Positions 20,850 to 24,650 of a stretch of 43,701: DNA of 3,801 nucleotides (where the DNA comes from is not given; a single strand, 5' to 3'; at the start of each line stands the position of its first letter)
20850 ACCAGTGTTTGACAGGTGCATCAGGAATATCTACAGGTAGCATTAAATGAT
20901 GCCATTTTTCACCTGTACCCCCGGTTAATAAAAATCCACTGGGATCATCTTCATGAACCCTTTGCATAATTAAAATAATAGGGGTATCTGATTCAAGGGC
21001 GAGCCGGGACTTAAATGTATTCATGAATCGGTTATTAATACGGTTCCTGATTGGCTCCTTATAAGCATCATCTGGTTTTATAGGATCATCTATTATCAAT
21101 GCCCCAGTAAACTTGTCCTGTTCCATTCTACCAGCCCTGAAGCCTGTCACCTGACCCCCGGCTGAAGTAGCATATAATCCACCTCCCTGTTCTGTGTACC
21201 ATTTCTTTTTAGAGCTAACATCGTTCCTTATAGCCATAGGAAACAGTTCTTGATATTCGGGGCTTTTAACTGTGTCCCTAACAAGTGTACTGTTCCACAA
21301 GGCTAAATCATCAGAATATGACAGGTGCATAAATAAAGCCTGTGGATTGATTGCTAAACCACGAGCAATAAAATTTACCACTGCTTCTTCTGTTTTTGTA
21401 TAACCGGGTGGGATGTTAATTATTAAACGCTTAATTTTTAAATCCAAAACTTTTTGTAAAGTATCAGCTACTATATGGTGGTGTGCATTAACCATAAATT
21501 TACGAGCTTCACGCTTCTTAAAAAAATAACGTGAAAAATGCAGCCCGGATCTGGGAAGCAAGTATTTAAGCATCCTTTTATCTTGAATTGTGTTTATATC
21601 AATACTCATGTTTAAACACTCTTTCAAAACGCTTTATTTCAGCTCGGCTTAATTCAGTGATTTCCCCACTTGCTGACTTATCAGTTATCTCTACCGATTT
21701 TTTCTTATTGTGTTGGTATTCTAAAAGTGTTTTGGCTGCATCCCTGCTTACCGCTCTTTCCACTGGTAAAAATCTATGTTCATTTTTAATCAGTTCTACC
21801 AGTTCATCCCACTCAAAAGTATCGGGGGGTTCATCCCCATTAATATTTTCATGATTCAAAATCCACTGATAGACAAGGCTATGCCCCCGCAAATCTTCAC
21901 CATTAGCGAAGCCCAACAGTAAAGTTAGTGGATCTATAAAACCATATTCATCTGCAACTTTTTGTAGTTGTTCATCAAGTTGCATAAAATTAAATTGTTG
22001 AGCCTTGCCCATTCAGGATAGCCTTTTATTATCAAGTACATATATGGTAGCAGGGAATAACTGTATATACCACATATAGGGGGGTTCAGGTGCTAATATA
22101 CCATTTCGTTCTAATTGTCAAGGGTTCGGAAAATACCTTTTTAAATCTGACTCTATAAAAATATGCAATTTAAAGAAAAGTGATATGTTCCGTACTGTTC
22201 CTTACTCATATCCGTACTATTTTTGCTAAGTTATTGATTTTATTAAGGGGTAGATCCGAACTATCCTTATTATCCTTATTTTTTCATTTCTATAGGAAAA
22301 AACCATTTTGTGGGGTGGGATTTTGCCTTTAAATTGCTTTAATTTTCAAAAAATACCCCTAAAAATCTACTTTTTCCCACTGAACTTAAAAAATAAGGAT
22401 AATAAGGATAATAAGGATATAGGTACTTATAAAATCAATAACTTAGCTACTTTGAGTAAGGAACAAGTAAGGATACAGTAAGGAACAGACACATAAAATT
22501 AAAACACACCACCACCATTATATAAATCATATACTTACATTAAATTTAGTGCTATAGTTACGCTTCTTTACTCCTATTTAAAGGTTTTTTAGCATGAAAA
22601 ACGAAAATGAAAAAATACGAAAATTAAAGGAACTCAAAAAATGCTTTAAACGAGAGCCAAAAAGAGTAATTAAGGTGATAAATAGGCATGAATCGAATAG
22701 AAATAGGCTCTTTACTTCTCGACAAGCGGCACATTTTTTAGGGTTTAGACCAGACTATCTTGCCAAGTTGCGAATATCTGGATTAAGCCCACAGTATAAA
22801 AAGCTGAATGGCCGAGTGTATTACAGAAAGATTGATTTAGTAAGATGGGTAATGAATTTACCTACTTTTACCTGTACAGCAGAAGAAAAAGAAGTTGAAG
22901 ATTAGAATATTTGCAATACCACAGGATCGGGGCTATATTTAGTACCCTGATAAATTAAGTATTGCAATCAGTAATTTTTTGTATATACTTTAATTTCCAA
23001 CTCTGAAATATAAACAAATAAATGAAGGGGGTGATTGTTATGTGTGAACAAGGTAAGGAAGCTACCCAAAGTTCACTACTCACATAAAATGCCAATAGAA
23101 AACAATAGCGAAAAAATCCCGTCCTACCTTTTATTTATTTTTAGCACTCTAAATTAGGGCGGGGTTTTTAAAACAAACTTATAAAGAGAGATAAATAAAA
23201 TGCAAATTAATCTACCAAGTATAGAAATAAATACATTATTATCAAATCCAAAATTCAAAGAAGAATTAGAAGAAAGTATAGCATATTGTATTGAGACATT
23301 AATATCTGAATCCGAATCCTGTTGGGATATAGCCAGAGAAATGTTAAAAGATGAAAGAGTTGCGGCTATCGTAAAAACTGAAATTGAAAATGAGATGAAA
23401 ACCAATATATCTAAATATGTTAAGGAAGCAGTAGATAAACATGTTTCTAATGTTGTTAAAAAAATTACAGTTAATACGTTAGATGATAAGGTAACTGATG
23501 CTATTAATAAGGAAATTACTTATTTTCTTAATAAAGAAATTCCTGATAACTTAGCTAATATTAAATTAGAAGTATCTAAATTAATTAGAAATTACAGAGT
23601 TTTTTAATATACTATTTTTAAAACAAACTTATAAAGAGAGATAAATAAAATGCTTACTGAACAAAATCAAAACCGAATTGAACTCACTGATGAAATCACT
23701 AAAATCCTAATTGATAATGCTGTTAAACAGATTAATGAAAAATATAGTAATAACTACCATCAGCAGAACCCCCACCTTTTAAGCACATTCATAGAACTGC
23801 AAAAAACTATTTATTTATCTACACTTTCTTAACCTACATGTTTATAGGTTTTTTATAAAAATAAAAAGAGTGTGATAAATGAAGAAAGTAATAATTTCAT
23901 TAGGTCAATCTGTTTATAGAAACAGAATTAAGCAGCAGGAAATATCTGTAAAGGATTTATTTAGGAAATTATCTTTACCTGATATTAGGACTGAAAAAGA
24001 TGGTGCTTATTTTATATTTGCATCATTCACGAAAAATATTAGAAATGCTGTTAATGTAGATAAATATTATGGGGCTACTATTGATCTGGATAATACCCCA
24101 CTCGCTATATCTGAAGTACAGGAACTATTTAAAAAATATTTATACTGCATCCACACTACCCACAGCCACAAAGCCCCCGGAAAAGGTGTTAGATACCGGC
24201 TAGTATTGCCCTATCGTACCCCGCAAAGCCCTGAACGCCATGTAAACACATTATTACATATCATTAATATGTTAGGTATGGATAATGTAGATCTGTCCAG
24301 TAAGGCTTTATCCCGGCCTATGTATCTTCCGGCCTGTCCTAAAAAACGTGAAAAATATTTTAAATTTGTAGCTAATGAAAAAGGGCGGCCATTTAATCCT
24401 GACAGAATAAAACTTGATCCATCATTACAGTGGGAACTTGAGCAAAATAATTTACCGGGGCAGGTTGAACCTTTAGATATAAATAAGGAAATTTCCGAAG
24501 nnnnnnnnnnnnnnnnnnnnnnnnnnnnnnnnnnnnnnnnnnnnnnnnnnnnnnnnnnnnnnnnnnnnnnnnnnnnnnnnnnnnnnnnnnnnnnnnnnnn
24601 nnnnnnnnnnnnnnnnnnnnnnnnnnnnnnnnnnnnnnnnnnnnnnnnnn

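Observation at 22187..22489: Control region: ~100-nt modular inverted repeat with about 11 phased TAAGGA iterons around an AT-rich centre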

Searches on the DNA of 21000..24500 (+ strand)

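Call 7: search_dna_similar(query=window:21000-24500:+, collection=phages, mode=distant, max_rows=30)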
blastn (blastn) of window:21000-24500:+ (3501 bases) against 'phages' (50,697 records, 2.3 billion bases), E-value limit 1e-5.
Records with a match: 17; places in all: 17; records where one place covers at least 80% of the query: 0.
Best place of each record, by identity: 60-80% 17.
By first word of the organism name: Klebsiella 13; Pseudomonas 3; Enterobacteria 1.
By host as written in the record: Klebsiella pneumoniae 5; Pseudomonas aeruginosa 2; Klebsiella pneumoniae B5055 2; Klebsiella pneumoniae 0915 2; Klebsiella pneumonaie 2; - 2; Pseduomonas aeruginosa 1; Escherichia coli str. K-12 substr. W3110 1.
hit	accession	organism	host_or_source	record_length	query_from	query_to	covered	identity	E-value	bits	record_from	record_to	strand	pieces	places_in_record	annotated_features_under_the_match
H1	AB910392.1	Pseudomonas phage KPP23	Pseduomonas aeruginosa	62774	3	211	6%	67.9%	6e-10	74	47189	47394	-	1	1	putative terminase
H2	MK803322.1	Pseudomonas phage RSP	Pseudomonas aeruginosa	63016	3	211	6%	67.5%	8e-9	70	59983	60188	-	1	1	putative terminase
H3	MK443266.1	Pseudomonas phage RSP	Pseudomonas aeruginosa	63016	3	211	6%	67.5%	8e-9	70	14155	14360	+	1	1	record has no annotation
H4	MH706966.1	Enterobacteria phage mEp021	Escherichia coli str. K-12 substr. W3110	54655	63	262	6%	67.2%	4e-6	62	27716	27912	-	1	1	putative terminase large subunit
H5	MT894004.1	Klebsiella phage MEW1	Klebsiella pneumoniae B5055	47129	311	428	3%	75.0%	2e-9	73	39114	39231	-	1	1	large subunit terminase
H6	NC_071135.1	Klebsiella phage MEW1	Klebsiella pneumoniae B5055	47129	311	428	3%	75.0%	2e-9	73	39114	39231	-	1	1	terminase large subunit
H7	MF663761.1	Klebsiella phage vB_KpnM_KpV79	Klebsiella pneumoniae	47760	311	428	3%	73.3%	1e-6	64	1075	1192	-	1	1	large subunit terminase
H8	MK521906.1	Klebsiella phage vB_KpnM_FZ14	Klebsiella pneumoniae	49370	311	428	3%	73.3%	1e-6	64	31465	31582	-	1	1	large subunit terminase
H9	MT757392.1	Klebsiella phage vB_KleM_KB2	Klebsiella pneumoniae 0915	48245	311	428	3%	73.3%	1e-6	64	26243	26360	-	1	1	large subunit terminase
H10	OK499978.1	Klebsiella phage vB_KpnM_JustaPhage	Klebsiella pneumonaie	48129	311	428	3%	73.3%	1e-6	64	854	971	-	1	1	outer membrane adhesin-like protein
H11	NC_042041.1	Klebsiella phage vB_KpnM_KpV79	Klebsiella pneumoniae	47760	311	428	3%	73.3%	1e-6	64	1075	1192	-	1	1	terminase large subunit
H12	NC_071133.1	Klebsiella phage vB_KpnM_FZ14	Klebsiella pneumoniae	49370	311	428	3%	73.3%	1e-6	64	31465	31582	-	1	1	terminase large subunit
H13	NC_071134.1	Klebsiella phage vB_KpnM_JustaPhage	Klebsiella pneumonaie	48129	311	428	3%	73.3%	1e-6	64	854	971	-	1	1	terminase large subunit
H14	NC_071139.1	Klebsiella phage vB_KleM_KB2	Klebsiella pneumoniae 0915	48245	311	428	3%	73.3%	1e-6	64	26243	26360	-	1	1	terminase large subunit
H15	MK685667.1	Klebsiella phage vB_KpnM_IME346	-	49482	311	428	3%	72.5%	1e-6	64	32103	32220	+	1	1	large subunit terminase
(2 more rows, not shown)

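Call 8: search_rna_families(source=window, start=21000, end=24000, threshold=evalue, max_evalue=1)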
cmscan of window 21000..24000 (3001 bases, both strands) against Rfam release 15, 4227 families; matches with E-value up to 1: 2.
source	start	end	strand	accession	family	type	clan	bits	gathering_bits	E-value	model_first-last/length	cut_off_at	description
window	22252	22420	-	RF04202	MIR5380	Gene; miRNA;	-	29.4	150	0.0049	1-137/137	no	MIR5380 microRNA precursor family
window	22236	22274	-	RF03141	S4-Flavobacteria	Cis-reg; leader;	CL00119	22.3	35.2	0.8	1-33/33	no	S4-Flavobacteria ribosomal protein leader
